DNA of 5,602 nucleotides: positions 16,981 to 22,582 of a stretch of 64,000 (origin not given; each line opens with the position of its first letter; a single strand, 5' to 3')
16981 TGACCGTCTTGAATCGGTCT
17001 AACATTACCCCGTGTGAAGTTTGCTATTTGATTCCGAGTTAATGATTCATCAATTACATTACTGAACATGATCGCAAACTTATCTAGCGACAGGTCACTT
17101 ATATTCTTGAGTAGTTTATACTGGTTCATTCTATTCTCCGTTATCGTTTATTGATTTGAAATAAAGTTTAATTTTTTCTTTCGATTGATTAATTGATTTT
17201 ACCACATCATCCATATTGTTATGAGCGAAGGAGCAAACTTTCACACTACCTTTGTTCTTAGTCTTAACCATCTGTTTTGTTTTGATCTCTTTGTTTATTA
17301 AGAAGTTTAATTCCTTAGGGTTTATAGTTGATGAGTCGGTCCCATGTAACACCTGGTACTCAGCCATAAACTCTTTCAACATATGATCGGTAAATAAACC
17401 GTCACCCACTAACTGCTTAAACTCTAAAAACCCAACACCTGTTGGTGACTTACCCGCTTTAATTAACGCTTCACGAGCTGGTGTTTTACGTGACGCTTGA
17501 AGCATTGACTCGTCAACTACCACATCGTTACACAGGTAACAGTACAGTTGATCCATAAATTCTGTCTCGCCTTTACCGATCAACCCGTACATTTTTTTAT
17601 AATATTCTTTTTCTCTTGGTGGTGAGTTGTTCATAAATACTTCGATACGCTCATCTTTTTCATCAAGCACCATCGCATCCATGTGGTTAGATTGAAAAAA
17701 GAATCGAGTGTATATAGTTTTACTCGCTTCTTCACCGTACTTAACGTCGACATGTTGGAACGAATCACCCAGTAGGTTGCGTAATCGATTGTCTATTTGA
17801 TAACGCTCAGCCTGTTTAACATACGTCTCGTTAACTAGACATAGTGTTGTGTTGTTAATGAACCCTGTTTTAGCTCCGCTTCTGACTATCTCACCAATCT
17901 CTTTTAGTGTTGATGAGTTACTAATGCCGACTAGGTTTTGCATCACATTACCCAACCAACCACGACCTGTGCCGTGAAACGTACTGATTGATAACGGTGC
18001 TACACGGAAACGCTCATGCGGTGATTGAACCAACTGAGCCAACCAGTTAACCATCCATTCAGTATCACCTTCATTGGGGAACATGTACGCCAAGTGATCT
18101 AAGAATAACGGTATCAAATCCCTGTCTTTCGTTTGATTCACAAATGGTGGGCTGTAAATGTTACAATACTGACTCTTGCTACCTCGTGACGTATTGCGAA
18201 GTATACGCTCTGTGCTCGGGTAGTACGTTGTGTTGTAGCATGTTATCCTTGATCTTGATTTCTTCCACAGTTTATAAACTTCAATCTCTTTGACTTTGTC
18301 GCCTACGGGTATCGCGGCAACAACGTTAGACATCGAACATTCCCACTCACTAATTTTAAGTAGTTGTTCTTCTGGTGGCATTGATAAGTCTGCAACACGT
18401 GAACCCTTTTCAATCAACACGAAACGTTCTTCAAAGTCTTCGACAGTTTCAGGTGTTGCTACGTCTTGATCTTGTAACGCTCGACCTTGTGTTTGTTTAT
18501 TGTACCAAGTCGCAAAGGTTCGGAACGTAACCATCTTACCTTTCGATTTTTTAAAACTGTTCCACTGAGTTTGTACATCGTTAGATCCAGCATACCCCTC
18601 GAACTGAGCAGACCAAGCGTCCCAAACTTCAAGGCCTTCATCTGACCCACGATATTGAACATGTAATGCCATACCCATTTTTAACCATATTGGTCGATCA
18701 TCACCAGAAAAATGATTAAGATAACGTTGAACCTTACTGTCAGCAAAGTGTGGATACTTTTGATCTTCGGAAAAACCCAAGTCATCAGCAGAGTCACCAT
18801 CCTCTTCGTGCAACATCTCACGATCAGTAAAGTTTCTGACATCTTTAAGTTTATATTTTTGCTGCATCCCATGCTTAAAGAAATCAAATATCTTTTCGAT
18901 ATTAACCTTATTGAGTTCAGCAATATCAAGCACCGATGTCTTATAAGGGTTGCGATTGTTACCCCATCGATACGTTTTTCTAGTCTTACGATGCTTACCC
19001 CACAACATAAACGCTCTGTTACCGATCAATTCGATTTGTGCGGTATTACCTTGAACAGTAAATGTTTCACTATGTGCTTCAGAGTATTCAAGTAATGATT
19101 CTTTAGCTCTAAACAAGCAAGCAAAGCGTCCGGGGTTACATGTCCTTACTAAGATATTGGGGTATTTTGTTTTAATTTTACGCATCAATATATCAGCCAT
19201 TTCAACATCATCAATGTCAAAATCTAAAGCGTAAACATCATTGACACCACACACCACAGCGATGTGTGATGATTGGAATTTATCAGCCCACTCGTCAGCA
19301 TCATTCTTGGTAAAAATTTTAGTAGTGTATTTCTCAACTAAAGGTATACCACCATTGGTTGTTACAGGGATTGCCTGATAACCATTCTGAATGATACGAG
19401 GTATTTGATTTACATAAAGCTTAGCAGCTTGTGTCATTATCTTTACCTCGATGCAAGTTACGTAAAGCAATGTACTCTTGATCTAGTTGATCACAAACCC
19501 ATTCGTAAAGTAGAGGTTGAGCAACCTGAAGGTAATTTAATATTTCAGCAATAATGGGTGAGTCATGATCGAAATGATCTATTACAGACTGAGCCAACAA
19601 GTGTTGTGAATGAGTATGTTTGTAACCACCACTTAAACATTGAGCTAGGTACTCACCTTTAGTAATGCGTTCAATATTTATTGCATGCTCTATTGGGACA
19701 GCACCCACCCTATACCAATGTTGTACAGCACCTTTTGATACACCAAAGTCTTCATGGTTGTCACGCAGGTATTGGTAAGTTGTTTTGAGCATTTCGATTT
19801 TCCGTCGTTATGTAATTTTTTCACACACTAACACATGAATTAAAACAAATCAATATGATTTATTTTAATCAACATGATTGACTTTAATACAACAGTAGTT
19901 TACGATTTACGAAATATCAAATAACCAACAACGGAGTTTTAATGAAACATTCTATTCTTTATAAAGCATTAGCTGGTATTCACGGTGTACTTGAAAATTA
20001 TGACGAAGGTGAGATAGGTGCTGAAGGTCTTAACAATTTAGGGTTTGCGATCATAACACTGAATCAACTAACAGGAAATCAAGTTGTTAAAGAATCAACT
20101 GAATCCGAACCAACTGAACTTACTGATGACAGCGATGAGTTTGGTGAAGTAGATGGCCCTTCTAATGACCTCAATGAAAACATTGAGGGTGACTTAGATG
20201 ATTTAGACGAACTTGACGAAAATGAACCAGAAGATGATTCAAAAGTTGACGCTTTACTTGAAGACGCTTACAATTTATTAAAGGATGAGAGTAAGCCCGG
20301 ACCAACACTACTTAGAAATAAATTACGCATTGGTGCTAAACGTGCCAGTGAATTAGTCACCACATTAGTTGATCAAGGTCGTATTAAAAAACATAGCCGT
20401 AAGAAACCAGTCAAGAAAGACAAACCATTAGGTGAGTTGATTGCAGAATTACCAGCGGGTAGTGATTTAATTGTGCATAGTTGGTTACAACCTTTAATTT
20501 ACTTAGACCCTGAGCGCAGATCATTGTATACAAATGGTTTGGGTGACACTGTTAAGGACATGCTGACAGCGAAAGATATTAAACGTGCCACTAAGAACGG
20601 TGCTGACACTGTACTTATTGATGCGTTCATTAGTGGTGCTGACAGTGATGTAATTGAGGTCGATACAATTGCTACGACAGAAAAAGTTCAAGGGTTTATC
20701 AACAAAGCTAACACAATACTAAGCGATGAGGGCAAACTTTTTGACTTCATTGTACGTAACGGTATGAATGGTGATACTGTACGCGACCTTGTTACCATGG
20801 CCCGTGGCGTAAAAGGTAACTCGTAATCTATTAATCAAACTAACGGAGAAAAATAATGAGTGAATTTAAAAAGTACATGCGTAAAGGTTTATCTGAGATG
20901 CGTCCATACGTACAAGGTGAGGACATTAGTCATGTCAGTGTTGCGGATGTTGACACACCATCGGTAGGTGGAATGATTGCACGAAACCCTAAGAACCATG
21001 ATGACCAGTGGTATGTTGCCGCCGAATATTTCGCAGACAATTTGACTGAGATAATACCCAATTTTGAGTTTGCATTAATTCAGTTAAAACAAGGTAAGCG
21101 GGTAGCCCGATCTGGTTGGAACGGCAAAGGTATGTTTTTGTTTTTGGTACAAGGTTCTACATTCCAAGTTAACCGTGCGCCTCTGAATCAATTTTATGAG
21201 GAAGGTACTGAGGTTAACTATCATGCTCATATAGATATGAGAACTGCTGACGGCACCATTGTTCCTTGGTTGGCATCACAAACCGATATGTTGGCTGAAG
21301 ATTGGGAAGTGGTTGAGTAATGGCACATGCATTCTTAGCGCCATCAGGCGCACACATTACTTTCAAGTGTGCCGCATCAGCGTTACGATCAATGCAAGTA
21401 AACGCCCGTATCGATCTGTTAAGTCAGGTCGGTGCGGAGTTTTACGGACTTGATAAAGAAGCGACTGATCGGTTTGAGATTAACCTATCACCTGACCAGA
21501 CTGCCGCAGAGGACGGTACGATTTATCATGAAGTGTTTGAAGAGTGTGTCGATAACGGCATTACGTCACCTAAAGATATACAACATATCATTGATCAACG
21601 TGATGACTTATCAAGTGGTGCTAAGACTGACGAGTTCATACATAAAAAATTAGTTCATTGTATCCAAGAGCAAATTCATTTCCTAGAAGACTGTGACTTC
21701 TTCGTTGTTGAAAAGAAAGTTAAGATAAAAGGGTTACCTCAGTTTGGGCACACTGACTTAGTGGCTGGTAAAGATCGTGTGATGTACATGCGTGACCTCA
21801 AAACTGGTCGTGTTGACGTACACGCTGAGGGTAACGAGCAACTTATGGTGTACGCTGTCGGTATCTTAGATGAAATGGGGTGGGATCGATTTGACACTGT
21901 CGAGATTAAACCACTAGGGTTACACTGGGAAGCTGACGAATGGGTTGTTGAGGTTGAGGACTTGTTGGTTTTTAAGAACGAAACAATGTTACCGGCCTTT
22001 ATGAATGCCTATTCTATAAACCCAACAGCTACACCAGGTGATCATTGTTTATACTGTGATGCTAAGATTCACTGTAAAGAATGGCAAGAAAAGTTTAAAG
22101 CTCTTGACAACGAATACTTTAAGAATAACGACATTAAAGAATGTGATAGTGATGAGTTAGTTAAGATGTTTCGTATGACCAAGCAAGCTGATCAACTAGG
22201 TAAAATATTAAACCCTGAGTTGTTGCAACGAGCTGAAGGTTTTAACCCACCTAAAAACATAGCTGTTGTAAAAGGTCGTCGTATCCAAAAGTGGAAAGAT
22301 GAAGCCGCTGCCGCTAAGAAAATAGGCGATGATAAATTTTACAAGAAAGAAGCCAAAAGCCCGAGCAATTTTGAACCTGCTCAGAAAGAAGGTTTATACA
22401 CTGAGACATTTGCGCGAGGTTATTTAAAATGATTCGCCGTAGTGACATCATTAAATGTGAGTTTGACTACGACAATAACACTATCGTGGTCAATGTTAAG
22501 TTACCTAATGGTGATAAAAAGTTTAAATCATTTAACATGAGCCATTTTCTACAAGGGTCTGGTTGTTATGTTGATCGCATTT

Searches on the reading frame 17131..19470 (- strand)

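Call 45: search_protein_families(library=pfam, proteins=[window:17131-19470:-], max_evalue=0.01)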
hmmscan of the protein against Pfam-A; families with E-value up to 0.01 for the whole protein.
window:17131-19470:- (779 aa): 3 families
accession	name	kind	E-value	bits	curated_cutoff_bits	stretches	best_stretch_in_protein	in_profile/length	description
PF08707.16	PriCT_2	-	8.7e-15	55.3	22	1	250-322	4-76/77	Primase C terminal 2 (PriCT-2)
PF19263.5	DUF5906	-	1.1e-08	36.1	27.6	1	499-607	6-111/114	Family of unknown function (DUF5906)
PF09250.16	Prim-Pol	-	1.1e-06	29.6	22.8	1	27-186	5-155/158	Bifunctional DNA primase/polymerase, N-terminal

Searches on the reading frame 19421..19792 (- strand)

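Call 79: search_protein_families(library=pfam, proteins=[window:19421-19792:-], max_evalue=0.01)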
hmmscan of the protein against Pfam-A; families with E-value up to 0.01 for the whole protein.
window:19421-19792:- (123 aa): 2 families
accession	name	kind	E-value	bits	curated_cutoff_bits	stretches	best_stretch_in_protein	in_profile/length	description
PF15943.11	YdaS_toxin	-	2.8e-06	27.5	30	1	15-49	17-52/65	Bacterial toxin YdaS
PF14549.12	P22_Cro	-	4e-06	26.9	30.2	1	17-47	20-48/60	DNA-binding transcriptional regulator Cro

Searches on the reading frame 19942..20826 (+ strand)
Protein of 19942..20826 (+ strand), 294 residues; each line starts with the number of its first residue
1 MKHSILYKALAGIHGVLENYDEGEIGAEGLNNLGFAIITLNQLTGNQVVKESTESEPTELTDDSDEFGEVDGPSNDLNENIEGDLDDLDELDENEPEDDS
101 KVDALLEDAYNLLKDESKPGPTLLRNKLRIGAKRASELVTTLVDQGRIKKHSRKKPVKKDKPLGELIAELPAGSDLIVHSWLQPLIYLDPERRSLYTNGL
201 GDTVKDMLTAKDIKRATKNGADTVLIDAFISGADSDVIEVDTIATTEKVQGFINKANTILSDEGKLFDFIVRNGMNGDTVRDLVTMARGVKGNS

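Call 79: search_protein_families(library=pfam, proteins=[window:19942-20826:+], max_evalue=0.01)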
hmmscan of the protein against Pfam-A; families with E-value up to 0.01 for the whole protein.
window:19942-20826:+ (294 aa): 2 families
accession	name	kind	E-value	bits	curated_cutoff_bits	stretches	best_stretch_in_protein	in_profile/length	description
PF09397.16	FtsK_gamma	-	4.9e-05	23.4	30.6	1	102-156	3-57/63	Ftsk gamma domain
PF14453.12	ThiS-like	-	0.0034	17.9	26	0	197-244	5-52/57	ThiS-like ubiquitin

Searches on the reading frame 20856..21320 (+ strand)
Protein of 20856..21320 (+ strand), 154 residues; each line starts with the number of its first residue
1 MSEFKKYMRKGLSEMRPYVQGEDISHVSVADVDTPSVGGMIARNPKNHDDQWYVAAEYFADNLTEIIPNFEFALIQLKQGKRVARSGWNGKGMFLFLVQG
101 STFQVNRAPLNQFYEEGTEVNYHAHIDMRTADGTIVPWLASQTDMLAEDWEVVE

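Call 79: search_protein_families(library=pfam, proteins=[window:20856-21320:+], max_evalue=0.01)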
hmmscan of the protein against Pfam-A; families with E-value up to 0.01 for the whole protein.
window:20856-21320:+ (154 aa): 1 family
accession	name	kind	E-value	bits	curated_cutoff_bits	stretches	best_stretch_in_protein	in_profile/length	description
PF11195.14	Tad2-like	-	2e-27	96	25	1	69-153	2-73/73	Thoeris anti-defense 2-like domain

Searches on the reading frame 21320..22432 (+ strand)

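Call 45: search_protein_families(library=pfam, proteins=[window:21320-22432:+], max_evalue=0.01)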
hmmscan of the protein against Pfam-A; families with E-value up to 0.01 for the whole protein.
window:21320-22432:+ (370 aa): 2 families
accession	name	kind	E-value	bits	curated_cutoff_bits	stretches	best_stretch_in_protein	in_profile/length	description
PF10926.14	DUF2800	-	3.6e-33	115.7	21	1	61-352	31-335/368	Protein of unknown function (DUF2800)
PF12705.13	PDDEXK_1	-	0.0033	17.8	22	0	58-252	30-246/247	PD-(D/E)XK nuclease superfamily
